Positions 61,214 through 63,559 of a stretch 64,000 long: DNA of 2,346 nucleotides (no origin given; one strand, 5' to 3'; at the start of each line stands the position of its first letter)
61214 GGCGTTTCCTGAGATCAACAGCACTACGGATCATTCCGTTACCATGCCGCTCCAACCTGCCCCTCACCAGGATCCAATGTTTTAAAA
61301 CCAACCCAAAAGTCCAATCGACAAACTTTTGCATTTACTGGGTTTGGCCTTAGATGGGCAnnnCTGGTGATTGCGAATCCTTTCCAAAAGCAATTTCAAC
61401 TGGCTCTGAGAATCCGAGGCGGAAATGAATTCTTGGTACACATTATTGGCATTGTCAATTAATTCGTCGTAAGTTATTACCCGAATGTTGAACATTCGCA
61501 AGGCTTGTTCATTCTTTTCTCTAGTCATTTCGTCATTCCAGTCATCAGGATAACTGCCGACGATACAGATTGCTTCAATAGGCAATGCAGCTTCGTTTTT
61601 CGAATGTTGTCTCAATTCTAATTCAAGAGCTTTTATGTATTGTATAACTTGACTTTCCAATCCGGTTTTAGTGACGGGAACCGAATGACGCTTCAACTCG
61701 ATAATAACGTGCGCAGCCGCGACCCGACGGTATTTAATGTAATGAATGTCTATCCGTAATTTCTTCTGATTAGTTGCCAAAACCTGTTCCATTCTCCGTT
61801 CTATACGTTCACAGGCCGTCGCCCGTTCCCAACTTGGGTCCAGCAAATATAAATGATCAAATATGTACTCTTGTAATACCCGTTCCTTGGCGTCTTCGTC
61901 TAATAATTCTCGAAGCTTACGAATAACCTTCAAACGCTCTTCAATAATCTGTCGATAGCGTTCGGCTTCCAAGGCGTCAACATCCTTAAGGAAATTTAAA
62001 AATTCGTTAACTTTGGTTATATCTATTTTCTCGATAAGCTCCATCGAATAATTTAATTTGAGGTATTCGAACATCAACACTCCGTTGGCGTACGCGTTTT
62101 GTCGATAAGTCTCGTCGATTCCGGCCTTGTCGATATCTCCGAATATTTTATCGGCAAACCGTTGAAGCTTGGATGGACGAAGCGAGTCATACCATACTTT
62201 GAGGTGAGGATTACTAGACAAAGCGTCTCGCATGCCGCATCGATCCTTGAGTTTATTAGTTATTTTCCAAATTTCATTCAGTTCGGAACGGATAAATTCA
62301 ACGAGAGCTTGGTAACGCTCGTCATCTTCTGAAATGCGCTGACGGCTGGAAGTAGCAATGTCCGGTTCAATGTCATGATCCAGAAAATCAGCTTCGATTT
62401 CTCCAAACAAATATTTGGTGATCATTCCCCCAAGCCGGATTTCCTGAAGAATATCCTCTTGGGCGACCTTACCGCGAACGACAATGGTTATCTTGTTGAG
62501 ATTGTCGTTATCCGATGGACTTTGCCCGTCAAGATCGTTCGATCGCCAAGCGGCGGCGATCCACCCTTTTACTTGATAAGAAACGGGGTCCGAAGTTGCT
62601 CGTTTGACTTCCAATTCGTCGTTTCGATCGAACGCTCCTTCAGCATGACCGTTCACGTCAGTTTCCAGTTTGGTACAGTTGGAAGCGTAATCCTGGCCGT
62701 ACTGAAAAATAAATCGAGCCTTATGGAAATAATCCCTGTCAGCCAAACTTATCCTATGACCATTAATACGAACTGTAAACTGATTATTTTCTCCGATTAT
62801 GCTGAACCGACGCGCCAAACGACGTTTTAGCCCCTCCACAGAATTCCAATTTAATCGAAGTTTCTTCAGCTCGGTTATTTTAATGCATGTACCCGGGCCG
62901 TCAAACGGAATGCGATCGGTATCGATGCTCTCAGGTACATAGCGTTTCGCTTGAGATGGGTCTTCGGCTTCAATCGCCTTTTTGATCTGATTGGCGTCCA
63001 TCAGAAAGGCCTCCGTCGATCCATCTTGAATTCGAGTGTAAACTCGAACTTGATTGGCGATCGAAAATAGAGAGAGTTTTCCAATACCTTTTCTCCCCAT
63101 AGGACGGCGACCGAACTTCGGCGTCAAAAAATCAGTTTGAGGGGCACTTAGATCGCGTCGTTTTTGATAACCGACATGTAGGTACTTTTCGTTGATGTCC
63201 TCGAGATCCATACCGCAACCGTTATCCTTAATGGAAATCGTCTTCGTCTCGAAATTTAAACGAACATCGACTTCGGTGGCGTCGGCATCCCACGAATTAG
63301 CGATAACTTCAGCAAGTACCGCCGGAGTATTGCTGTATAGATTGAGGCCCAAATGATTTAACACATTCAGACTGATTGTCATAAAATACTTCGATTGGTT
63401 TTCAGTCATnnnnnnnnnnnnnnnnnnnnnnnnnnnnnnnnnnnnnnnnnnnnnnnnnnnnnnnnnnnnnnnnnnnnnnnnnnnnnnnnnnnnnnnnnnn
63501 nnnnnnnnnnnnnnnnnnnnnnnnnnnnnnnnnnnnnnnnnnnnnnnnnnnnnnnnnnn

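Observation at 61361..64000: C5-methyltransferase translationally coupled to a GHKL-ATPase/Shedu-like nuclease fusion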

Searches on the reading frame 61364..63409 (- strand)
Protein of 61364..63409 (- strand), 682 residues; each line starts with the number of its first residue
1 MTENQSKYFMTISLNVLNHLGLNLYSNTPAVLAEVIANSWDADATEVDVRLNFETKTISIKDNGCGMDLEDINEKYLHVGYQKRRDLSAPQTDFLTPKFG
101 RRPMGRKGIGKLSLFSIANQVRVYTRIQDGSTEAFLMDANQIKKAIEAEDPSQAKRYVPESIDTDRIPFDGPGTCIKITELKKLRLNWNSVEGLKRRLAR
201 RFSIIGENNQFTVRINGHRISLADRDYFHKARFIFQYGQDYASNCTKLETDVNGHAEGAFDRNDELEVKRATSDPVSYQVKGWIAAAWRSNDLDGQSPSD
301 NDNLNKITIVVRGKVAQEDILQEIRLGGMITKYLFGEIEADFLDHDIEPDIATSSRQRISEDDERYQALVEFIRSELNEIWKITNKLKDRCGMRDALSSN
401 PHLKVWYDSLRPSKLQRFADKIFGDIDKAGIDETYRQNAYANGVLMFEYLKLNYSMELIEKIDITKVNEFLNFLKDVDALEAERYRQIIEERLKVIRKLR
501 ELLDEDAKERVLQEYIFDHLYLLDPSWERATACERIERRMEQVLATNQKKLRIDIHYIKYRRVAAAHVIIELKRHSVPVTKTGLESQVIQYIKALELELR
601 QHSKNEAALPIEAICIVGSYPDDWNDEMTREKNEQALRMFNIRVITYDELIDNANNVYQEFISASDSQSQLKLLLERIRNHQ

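Call 8: search_protein_families(library=pfam, proteins=[window:61364-63409:-], max_evalue=0.01)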
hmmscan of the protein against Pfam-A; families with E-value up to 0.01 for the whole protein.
window:61364-63409:- (682 aa): 3 families
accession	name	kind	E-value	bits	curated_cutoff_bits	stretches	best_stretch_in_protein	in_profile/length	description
PF13589.12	HATPase_c_3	-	1.5e-19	70.8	25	1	30-149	5-117/137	Histidine kinase-, DNA gyrase B-, and HSP90-like ATPase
PF02518.31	HATPase_c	-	1.2e-05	26.2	26.4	1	31-86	9-56/111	Histidine kinase-, DNA gyrase B-, and HSP90-like ATPase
PF14082.12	SduA_C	-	0.00045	20.8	27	1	508-651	3-159/159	Shedu protein SduA, C-terminal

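Call 9: search_protein_families(library=padloc, proteins=[window:61364-63409:-], max_evalue=0.01)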
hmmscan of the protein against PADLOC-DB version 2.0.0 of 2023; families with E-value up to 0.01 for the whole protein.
window:61364-63409:- (682 aa): 5 families
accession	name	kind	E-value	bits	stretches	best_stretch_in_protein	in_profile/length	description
PDLC03419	REase_II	-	7.1e-76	254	1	7-664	4-669/695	Type II restriction enzyme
PDLC03485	REase_II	-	5.8e-65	217.9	1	5-382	3-345/611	Type II restriction enzyme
PDLC02204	MzaB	-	0.0001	18.9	1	24-72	21-71/500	-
PDLC00400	SduA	-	0.00023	18.7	1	602-661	232-296/308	DUF4263 domain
PDLC00401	SduA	-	0.0086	13.5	0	586-656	320-395/404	DUF4263 domain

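Call 10: search_protein_families(library=ncbifam, proteins=[window:61364-63409:-], max_evalue=0.01)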
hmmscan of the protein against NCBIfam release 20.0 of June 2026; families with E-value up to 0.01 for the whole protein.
window:61364-63409:- (682 aa): 11 families
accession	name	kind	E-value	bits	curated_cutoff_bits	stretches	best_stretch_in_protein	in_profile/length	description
NF050001.1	restrict_BbrUII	equivalog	1.1e-201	671.9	550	1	8-678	1-659/659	BbrUII/HgiDII family restriction enzyme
TIGR00585.2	mutl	equivalog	9.3e-09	34.7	180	1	30-73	23-67/555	DNA mismatch repair endonuclease MutL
NF000951.0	PRK00095.2-1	equivalog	6.5e-07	28.4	391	1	29-74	26-71/559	DNA mismatch repair endonuclease MutL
NF003555.1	PRK05218.1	equivalog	9.2e-07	27.7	371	1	41-134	55-146/614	molecular chaperone HtpG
NF010683.0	PRK14083.1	equivalog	2.5e-06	26.2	455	1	25-130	24-133/604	HSP90 family protein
NF041932.1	MzaB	equivalog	2.3e-05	23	850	1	26-81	10-66/480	MZA anti-phage system associated ATPase MzaB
NF000949.0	PRK00095.1-2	equivalog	8.5e-05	21.8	750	1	30-72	29-72/634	DNA mismatch repair endonuclease MutL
NF000954.0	PRK00095.2-5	equivalog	0.0001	20.8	937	1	26-73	25-73/588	DNA mismatch repair endonuclease MutL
NF000948.0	PRK00095.1-1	equivalog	0.00035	19.6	701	1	30-72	25-68/625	DNA mismatch repair endonuclease MutL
NF047352.1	P_loop_sacsin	domain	0.00043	20.7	50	1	31-124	3-80/80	sacsin N-terminal ATP-binding-like domain-containing protein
NF000953.0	PRK00095.2-4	equivalog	0.0007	18.6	693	1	30-72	25-68/611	DNA mismatch repair endonuclease MutL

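Call 11: find_homologous_proteins(query=window:61364-63409:-, max_evalue=0.00001)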
Query window:61364-63409:- (682 aa): 4394 proteins with E <= 0.00001 among 8000 candidates; the best 120 are listed.
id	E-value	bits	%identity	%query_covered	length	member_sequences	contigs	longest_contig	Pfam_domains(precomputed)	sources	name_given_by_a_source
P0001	0.0e+0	1534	100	100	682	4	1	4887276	PF02518.32,PF13589.13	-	-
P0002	0.0e+0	1035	68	100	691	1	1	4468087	PF13589.13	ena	-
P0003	0.0e+0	1032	68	100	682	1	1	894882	PF13589.13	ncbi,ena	-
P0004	0.0e+0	1025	67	100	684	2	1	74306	PF13589.13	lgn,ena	-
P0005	0.0e+0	1016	67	100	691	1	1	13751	PF13589.13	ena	-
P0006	0.0e+0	1014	66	100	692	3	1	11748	PF13589.13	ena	-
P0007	0.0e+0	1014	66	100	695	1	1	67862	PF02518.32,PF13589.13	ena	-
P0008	0.0e+0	1011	66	100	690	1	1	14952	PF13589.13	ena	-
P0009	0.0e+0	1010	67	100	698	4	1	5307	PF02518.32,PF13589.13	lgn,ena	-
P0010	6.1e-298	1008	66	100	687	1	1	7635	PF13589.13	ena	-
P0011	6.1e-296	1001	66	100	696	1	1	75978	PF13589.13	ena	-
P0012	1.1e-295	1000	66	100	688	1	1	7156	PF13589.13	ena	-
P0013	1.6e-294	996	66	100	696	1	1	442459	PF13589.13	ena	-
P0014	4.0e-294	995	66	100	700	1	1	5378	PF02518.32,PF13589.13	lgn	-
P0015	7.0e-294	994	66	100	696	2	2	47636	PF13589.13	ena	-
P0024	1.7e-288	977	65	100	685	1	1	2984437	PF13589.13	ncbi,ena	-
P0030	8.4e-285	964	65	100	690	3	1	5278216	PF13589.13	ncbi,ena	-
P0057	2.4e-240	817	57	99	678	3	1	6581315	PF02518.32,PF13589.13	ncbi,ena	-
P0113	2.5e-224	765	53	99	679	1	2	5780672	PF02518.32,PF13589.13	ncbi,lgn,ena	-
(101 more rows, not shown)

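Call 12: search_solved_structures(query=window:61364-63409:-, max_evalue=1, show_alignments=2)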
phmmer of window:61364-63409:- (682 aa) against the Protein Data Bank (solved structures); distinct sequences matched with E-value up to 1: 25.
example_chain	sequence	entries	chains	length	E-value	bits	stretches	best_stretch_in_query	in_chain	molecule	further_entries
7u4c_A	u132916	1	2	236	0.0017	20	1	44-157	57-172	Chaperone protein HtpG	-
7c04_A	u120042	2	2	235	0.0055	18.3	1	42-131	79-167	Heat shock protein 75 kDa, mitochondrial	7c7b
5f3k_A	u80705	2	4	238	0.0057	18.2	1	42-131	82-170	Heat shock protein 75 kDa, mitochondrial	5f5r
1ea6_A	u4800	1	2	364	0.0069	18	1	31-74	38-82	PMS1 PROTEIN HOMOLOG 2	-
7rcb_A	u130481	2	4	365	0.0069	18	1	31-74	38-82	Mismatch repair endonuclease PMS2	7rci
1h7s_A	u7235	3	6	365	0.0069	18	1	31-74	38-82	PMS1 PROTEIN HOMOLOG 2 | MISMATCH REPAIR ENDONUCLEASE PMS2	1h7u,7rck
9s89_A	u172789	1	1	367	0.0069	18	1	31-74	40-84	Mismatch repair endonuclease PMS2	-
6mfq_A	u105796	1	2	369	0.007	18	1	31-74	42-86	Mismatch repair endonuclease PMS2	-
1b63_A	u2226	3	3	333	0.0074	17.9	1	28-72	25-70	MUTL | DNA mismatch repair protein mutL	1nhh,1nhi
7u8u_A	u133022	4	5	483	0.0075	17.9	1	42-131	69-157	Heat shock protein 75 kDa, mitochondrial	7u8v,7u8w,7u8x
1nhj_A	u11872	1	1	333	0.0076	17.8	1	28-72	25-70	DNA mismatch repair protein mutL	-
1b62_A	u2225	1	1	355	0.0079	17.8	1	28-72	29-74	PROTEIN (MUTL)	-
1bkn_A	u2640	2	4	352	0.008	17.8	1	28-72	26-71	MUTL | DNA mismatch repair protein MutL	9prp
5hph_A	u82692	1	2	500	0.0083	17.7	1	42-131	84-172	Heat shock protein 75 kDa, mitochondrial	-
4z1f_A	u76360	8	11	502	0.0084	17.7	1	42-131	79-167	Heat shock protein 75 kDa, mitochondrial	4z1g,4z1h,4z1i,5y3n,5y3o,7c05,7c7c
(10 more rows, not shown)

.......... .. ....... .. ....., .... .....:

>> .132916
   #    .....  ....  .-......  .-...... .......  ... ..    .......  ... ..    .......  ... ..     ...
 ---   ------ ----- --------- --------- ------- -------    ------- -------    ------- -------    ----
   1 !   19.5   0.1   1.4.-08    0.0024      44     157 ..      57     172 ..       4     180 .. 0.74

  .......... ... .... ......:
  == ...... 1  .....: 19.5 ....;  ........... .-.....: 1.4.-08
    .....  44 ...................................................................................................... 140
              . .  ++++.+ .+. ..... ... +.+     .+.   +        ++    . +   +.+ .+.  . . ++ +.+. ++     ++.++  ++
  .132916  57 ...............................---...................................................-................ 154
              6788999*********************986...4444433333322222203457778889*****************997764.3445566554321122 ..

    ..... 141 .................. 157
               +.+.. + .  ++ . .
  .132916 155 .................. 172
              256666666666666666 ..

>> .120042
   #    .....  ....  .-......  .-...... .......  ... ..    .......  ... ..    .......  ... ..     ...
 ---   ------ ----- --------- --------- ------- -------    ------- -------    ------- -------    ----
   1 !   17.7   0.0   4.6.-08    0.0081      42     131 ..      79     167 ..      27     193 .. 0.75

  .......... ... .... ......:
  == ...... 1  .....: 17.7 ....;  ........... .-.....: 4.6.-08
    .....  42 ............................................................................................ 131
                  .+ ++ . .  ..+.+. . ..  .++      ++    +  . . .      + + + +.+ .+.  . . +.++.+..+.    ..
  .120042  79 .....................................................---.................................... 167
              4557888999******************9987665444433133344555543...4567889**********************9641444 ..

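Call 13: find_encoding_contigs(protein=P0001, flank=10000, max_places=4)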
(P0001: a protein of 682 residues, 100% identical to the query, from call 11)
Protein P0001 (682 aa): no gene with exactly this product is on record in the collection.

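Call 24: search_solved_structures(query=A1, max_evalue=10)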
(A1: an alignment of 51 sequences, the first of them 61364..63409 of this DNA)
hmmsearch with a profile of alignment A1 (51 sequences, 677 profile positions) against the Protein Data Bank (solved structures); distinct sequences matched with E-value up to 10: 155 (the best 60 are shown).
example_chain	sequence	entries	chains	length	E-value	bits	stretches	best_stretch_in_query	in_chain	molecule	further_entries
2ior_A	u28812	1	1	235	1.1e-09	40.3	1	17-129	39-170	Chaperone protein htpG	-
1y4s_A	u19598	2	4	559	9.6e-09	37.3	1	18-129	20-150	Chaperone protein htpG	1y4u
2iop_A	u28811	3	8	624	1.3e-08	36.8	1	18-129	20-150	Chaperone protein htpG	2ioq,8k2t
7u4c_A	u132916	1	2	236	1.3e-06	30.2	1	42-152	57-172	Chaperone protein HtpG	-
3ied_A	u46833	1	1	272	1.5e-06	30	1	45-125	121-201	Heat shock protein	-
7c04_A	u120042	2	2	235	2.6e-06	29.2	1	18-123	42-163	Heat shock protein 75 kDa, mitochondrial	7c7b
5f3k_A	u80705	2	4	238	2.7e-06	29.2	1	18-123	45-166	Heat shock protein 75 kDa, mitochondrial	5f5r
7u8u_A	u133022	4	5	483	1.2e-05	27.1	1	18-123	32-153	Heat shock protein 75 kDa, mitochondrial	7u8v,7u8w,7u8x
5hph_A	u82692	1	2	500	1.2e-05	27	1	18-123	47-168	Heat shock protein 75 kDa, mitochondrial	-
4z1f_A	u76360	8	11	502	1.2e-05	27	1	18-123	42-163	Heat shock protein 75 kDa, mitochondrial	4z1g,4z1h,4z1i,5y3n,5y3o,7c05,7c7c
7ulk_A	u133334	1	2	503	1.2e-05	27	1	18-123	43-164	Heat shock protein 75 kDa, mitochondrial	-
3h80_A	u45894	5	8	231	1.4e-05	26.8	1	45-129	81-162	Heat shock protein 83-1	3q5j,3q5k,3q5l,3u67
7kck_A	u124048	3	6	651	2e-05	26.3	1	19-123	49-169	Heat shock protein 75 kDa, mitochondrial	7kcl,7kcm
6d14_A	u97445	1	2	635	2.2e-05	26.2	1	34-130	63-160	TNF receptor-associated protein 1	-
4j0b_A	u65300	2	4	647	2.3e-05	26.1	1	34-130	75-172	TNF receptor-associated protein 1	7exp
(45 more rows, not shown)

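Call 29: find_related_loci(query=A1, collection=genome_contigs, flank=6000)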
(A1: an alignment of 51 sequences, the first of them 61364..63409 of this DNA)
Query A1 (682 aa) in genome_contigs; peptide patterns used: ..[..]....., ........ (x = any residue, [..] = any of these).
598 stretches matched a pattern (row limit reached: there are more); 557 encode a relative of the query (tblastn E <= 1e-3); the best 80 are kept; 80 distinct loci.
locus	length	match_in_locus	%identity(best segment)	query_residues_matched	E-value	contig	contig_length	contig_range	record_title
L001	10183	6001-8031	63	1-682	0e+0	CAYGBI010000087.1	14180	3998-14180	MAG TPA_asm: uncultured Pseudomonadales bacterium isolate ERP110561_co1_26 genome assembly, contig: NODE_2678_length_141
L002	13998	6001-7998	64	7-679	0e+0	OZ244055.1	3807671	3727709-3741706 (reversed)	MAG: Alphaproteobacteria bacterium isolate 704cdb66-9897-4ec8-b8cd-f14a69034c9a genome assembly, chromosome: 1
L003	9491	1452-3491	63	1-680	0e+0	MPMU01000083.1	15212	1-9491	MAG: Gammaproteobacteria bacterium bin55 NODE_4800_length_15212_cov_7.42333_ID_9599, whole genome shotgun sequence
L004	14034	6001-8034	62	1-680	0e+0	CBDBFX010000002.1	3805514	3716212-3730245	MAG: Arenicellales bacterium isolate c4146e73-4be1-4a34-b31a-2fb090582083 genome assembly, contig: contig_2, whole genom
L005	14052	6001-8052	60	1-679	0e+0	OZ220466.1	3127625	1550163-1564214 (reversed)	MAG: Pseudomonadales bacterium isolate 8d23d998-bd5f-4541-bbc0-7081f96150e9 genome assembly, chromosome: 1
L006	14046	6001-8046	60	1-680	0e+0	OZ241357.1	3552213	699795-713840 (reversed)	MAG: Alphaproteobacteria bacterium isolate 88d555cd-2633-4b86-a1be-1e9adaae3909 genome assembly, chromosome: 1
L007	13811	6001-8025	65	1-680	0e+0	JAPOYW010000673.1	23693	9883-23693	MAG: Gammaproteobacteria bacterium isolate COS4_bin_45 NODE_1883_length_23693_cov_6.45719, whole genome shotgun sequence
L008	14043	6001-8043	65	1-681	0e+0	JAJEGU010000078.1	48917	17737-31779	MAG: Pseudomonadales bacterium isolate p16x57bins.39 k141_39924, whole genome shotgun sequence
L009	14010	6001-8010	57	6-679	0e+0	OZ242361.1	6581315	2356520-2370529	MAG: Candidatus Latescibacterota bacterium isolate c7d3165a-3b70-4ca6-a93c-9a173e2068a1 genome assembly, chromosome: 1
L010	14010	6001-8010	57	6-679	0e+0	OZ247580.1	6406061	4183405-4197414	MAG: Candidatus Latescibacterota bacterium isolate 34bd4037-9faa-49cb-aada-cae4c411e00c genome assembly, chromosome: 1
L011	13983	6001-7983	56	7-681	0e+0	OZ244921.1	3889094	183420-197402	MAG: Candidatus Azophilus sp. isolate 58b071f3-d8bb-44fc-ae66-0b25798c9caf genome assembly, chromosome: 1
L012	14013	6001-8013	58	6-682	0e+0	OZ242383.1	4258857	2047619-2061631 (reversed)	MAG: bacterium isolate f65e47f9-4bf7-4a54-ade9-3bd2c102e67f genome assembly, chromosome: 1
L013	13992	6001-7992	54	4-682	0e+0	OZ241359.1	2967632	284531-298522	MAG: Pseudomonadales bacterium isolate 2d4c467c-e05f-4f20-8965-212c3f304af4 genome assembly, chromosome: 1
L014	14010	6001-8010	54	4-681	0e+0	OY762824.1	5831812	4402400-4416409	MAG: Pseudomonadales bacterium isolate c7712431-7163-4da6-abf8-36335a373d69 genome assembly, chromosome: 1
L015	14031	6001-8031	55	6-682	0e+0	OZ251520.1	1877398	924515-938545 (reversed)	MAG: uncultured candidatus Porisulfidus sp. isolate 7120165e-f957-427c-95f2-98bd3957b385 genome assembly, chromosome: 1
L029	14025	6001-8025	46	1-678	3e-180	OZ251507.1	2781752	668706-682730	MAG: Acidimicrobiales bacterium isolate f88abec6-3f6c-43c1-9113-77b38b85eb1c genome assembly, chromosome: 1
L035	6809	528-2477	42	6-678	1e-148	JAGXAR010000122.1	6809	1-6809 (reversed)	MAG: Nitrospirae bacterium isolate REEB81 contig-150_15617, whole genome shotgun sequence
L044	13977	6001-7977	41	2-678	2e-144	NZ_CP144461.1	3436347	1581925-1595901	Halalkalicoccus salilacus strain FCH27 chromosome, complete genome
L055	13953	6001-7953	40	1-678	4e-141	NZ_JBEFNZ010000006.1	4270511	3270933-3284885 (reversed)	Maribacter sp. Asnod1-A12 12876S00006.1, whole genome shotgun sequence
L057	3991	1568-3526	40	4-678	2e-144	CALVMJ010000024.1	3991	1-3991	MAG: uncultured Clostridia bacterium isolate BRZ_DN__bin59 genome assembly, contig: BRZ_DN__NODE_27074_length_3991_cov_1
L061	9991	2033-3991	39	4-678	8e-139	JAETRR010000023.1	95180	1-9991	MAG: Lachnoclostridium sp. isolate S30_Bin3 scaffold_569, whole genome shotgun sequence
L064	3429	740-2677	40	8-678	4e-144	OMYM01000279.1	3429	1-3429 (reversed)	uncultured Erysipelotrichaceae bacterium isolate RUG087 genome assembly, contig: k87_19622897, whole genome shotgun sequ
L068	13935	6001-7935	38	4-678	1e-137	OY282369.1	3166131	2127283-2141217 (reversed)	MAG: uncultured Cenarchaeum sp. genome assembly, chromosome: 1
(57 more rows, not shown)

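Call 36: predict_structure(alignment_id=A1)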
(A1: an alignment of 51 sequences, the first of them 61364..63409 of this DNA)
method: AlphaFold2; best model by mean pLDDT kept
length: 682 residues; sequences in the alignment: 51
mean_pLDDT: 76.6   pTM: 0.59
mean pLDDT of the five models: 76.6, 75.5, 75.2, 72.0, 68.0
residues with pLDDT >= 90: 65; 70-90: 438; 50-70: 137; < 50: 42
segments of 3 or more residues with pLDDT < 50: 1-4, 18-23, 83-92, 347-358, 548-555
pLDDT, mean of each block of 10 residues (from residue 1): 65 59 61 85 91 89 91 80 47 70 63 79 90 89 73 76 76 89 76 83 67 91 81 90 88 83 80 70 86 60 77 75 68 84 61 48 80 89 81 85 88 81 82 83 83 61 58 67 76 80 71 73 72 71 57 55 78 78 84 82 74 86 85 87 87 84 67 85 77
secondary structure, 60 per line:
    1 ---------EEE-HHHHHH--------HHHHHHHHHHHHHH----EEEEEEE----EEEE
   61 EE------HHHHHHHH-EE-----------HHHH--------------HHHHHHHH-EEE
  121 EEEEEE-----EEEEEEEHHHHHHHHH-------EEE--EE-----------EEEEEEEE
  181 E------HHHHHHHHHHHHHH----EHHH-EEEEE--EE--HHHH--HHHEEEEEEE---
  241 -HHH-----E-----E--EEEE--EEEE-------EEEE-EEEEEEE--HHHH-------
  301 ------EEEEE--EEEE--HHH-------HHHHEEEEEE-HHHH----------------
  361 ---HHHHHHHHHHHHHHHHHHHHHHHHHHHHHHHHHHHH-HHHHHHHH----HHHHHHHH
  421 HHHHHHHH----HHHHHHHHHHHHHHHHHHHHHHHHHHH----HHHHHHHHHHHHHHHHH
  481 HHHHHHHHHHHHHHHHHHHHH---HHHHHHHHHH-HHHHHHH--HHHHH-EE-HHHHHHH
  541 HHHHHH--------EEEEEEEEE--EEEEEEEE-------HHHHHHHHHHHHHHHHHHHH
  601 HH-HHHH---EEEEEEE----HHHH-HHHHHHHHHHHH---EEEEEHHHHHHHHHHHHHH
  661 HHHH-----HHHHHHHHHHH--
elements in order (helices of 4 or more, strands of 3 or more residues): E10-12 H14-19 H28-41 E46-52 E57-62 H69-76 H91-94 H109-116 E118-126 E132-138 H139-147 E155-157 E173-181 H188-201 E211-215 H222-225 E231-237 E259-262 E265-268 E276-279 E281-287 H290-293 E307-311 E314-317 H330-333 E334-339 H341-344 H364-399 H401-408 H413-428 H433-459 H464-501 H505-514 H516-522 H525-529 H534-546 E555-563 E566-573 H581-602 H604-607 E611-617 H622-625 H627-638 E642-646 H647-664 H670-680
